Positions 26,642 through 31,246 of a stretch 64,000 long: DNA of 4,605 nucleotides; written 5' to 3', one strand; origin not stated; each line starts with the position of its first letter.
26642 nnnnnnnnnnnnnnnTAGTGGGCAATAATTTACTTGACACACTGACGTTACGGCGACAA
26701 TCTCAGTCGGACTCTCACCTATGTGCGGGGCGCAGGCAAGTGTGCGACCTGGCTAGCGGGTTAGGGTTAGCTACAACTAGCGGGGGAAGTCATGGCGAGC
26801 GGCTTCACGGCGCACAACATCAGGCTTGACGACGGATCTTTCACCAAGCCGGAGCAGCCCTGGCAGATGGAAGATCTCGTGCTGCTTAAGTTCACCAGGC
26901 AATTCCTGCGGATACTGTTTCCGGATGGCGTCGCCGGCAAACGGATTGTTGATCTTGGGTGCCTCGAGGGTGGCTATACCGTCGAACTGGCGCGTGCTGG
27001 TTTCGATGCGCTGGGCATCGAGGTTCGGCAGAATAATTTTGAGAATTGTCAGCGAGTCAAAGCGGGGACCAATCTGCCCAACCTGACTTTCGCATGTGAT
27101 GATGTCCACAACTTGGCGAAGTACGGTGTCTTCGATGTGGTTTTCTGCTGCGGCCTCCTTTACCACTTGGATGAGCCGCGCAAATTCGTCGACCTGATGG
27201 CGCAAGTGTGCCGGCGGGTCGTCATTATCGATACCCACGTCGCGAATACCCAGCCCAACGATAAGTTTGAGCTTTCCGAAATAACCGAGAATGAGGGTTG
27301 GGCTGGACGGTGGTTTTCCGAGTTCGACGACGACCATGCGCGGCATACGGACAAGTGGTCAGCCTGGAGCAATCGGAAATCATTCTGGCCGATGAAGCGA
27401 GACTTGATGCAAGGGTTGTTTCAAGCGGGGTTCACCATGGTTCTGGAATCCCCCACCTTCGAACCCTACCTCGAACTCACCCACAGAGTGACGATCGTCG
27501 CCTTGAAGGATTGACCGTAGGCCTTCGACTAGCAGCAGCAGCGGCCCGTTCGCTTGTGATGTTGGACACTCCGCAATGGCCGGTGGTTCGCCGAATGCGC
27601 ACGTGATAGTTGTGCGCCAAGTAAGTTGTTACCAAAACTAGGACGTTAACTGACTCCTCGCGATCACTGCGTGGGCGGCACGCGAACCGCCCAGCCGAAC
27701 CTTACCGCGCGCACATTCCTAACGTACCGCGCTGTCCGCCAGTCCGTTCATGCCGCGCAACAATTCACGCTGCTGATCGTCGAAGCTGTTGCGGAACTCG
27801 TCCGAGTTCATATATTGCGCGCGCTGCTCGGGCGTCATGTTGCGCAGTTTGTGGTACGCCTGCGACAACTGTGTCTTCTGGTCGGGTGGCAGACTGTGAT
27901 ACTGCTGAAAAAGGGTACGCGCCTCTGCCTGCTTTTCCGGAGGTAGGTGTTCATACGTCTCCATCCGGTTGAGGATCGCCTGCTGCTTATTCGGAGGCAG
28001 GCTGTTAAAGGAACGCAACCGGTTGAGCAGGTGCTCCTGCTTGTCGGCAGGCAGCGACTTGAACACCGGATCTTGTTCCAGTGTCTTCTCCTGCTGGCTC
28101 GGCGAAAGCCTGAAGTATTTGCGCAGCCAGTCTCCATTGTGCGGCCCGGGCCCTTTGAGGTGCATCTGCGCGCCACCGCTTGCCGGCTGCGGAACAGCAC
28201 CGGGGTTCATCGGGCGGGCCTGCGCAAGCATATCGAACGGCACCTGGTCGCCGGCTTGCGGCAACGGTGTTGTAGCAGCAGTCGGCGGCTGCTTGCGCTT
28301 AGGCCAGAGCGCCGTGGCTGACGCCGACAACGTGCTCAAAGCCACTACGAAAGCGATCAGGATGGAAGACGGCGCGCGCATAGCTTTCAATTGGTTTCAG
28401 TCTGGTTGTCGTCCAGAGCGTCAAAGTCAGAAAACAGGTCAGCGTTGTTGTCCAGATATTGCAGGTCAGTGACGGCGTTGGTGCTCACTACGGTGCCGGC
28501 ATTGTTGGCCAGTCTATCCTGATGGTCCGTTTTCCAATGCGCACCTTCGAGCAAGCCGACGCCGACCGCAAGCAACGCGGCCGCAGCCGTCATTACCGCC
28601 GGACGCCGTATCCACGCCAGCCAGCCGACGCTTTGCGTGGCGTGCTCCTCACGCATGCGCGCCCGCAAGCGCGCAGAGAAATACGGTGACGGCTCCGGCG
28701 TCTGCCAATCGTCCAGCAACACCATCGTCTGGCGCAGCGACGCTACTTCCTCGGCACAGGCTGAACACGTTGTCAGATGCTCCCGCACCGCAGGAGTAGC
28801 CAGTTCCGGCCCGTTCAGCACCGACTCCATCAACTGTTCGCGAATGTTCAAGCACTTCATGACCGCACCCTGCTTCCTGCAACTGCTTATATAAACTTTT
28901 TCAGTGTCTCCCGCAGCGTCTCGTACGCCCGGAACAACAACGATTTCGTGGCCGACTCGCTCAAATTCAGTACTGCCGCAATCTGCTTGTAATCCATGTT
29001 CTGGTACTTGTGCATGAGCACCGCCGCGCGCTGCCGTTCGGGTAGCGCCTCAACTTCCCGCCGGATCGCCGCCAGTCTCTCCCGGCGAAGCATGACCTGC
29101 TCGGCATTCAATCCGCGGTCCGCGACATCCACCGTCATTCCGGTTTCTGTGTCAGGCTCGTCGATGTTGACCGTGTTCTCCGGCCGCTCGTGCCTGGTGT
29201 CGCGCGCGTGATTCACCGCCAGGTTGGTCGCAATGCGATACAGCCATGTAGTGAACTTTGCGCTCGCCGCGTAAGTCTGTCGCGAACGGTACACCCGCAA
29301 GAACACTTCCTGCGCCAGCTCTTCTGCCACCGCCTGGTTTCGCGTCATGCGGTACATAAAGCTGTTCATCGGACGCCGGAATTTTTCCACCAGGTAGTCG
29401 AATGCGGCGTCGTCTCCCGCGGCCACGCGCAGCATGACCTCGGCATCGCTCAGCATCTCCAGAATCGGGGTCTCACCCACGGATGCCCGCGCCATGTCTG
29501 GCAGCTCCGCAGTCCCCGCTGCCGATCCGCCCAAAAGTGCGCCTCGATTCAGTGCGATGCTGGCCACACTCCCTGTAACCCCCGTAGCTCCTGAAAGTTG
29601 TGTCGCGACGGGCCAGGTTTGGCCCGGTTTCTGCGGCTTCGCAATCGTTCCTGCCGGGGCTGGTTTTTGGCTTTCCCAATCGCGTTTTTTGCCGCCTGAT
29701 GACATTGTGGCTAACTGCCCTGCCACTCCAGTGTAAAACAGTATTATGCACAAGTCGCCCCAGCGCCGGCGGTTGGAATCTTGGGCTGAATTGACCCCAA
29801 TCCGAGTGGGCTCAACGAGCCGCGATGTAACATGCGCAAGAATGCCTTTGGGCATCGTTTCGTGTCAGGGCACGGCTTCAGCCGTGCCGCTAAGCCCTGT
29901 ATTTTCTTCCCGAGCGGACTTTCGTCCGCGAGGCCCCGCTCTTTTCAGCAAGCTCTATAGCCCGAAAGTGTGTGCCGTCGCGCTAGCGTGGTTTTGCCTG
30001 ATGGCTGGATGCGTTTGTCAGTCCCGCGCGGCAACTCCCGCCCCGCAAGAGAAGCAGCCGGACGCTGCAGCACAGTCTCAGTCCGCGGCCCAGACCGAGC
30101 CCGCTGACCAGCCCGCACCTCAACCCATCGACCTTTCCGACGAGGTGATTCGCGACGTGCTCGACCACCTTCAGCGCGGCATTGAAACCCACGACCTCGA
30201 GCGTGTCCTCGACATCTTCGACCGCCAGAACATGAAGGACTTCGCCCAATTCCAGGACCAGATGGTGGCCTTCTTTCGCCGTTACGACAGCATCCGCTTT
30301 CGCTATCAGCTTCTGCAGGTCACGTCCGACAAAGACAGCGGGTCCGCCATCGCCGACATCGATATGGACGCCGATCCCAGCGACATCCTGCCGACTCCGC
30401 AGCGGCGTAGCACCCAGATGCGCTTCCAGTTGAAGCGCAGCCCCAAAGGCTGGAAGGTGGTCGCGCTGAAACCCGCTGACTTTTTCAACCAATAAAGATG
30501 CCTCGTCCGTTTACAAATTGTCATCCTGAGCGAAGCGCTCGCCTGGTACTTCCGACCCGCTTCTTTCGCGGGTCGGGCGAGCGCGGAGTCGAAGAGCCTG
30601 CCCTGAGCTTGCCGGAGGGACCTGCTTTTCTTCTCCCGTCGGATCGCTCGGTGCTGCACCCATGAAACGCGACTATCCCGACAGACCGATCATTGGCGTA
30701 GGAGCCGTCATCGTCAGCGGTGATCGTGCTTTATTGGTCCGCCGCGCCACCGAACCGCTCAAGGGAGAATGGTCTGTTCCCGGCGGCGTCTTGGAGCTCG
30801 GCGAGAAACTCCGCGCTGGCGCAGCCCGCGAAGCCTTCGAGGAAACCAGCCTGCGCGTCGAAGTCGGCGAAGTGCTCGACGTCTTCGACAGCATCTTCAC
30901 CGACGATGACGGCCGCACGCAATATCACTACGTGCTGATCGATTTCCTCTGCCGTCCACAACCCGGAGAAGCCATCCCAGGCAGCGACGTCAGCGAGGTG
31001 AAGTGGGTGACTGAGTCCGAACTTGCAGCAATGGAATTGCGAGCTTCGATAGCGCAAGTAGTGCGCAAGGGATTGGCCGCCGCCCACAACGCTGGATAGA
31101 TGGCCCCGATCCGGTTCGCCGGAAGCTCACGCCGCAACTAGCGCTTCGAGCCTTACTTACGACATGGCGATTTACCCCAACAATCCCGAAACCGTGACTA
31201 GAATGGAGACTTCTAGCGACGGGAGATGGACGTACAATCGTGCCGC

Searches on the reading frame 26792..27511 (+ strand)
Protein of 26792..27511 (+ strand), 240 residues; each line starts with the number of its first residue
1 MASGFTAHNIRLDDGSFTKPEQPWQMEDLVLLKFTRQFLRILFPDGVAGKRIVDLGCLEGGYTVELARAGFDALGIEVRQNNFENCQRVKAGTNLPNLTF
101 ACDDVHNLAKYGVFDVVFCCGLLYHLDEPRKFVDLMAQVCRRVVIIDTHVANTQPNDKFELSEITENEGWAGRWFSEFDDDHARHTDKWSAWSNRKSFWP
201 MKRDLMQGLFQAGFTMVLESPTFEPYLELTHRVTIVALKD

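Call 8: search_protein_families(library=pfam, proteins=[window:26792-27511:+], max_evalue=0.001)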
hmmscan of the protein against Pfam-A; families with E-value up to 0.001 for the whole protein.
window:26792-27511:+ (240 aa): 8 families
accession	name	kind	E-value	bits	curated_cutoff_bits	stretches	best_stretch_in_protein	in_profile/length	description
PF13649.12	Methyltransf_25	-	5.1e-11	43.5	27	1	52-141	1-94/97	Methyltransferase domain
PF08241.18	Methyltransf_11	-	5.9e-11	43.3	21.2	1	53-141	1-88/95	Methyltransferase domain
PF13489.12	Methyltransf_23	-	1.4e-09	38.3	27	1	38-217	12-162/164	Methyltransferase domain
PF13847.12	Methyltransf_31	-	2.3e-09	37.5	27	1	49-150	4-113/145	Methyltransferase domain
PF08242.18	Methyltransf_12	-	4.4e-07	31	30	1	53-140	1-92/98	Methyltransferase domain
PF08003.17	Methyltransf_9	-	7.9e-06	25.5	23.8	1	47-138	114-208/315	Protein of unknown function (DUF1698)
PF07021.18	MetW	-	0.00019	21.5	21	1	48-145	13-107/193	Methionine biosynthesis protein MetW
PF03848.20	TehB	-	0.00057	19.8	20.4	1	50-128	32-110/193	Tellurite resistance protein TehB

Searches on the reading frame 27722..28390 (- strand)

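Call 8: search_protein_families(library=pfam, proteins=[window:27722-28390:-], max_evalue=0.001)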
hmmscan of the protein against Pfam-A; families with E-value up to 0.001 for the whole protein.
window:27722-28390:- (223 aa): 1 family
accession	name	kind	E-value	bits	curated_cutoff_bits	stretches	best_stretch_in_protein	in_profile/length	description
PF11304.13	DUF3106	-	1.4e-21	77.3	24.3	1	94-193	3-102/104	Protein of unknown function (DUF3106)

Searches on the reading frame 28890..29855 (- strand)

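Call 8: search_protein_families(library=pfam, proteins=[window:28890-29855:-], max_evalue=0.001)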
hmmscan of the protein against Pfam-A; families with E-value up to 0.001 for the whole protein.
window:28890-29855:- (322 aa): 3 families
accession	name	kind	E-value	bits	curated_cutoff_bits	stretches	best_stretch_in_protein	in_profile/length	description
PF04542.20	Sigma70_r2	-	6.4e-17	61.6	24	1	155-221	1-69/71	Sigma-70 region 2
PF08281.18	Sigma70_r4_2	-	8.7e-16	57.8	25.7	1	262-314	2-54/54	Sigma-70, region 4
PF04545.22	Sigma70_r4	-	1.6e-09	37.5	24.1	1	270-316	4-50/50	Sigma-70, region 4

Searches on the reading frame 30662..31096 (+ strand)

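Call 8: search_protein_families(library=pfam, proteins=[window:30662-31096:+], max_evalue=0.001)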
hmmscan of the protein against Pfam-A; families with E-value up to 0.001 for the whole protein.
window:30662-31096:+ (145 aa): 2 families
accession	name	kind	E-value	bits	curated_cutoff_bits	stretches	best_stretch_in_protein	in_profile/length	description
PF00293.34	NUDIX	-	6.1e-22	78.5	21.1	1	11-134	4-131/134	NUDIX domain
PF14815.12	NUDIX_4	-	1.1e-05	25.6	35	1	15-134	3-111/113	NUDIX domain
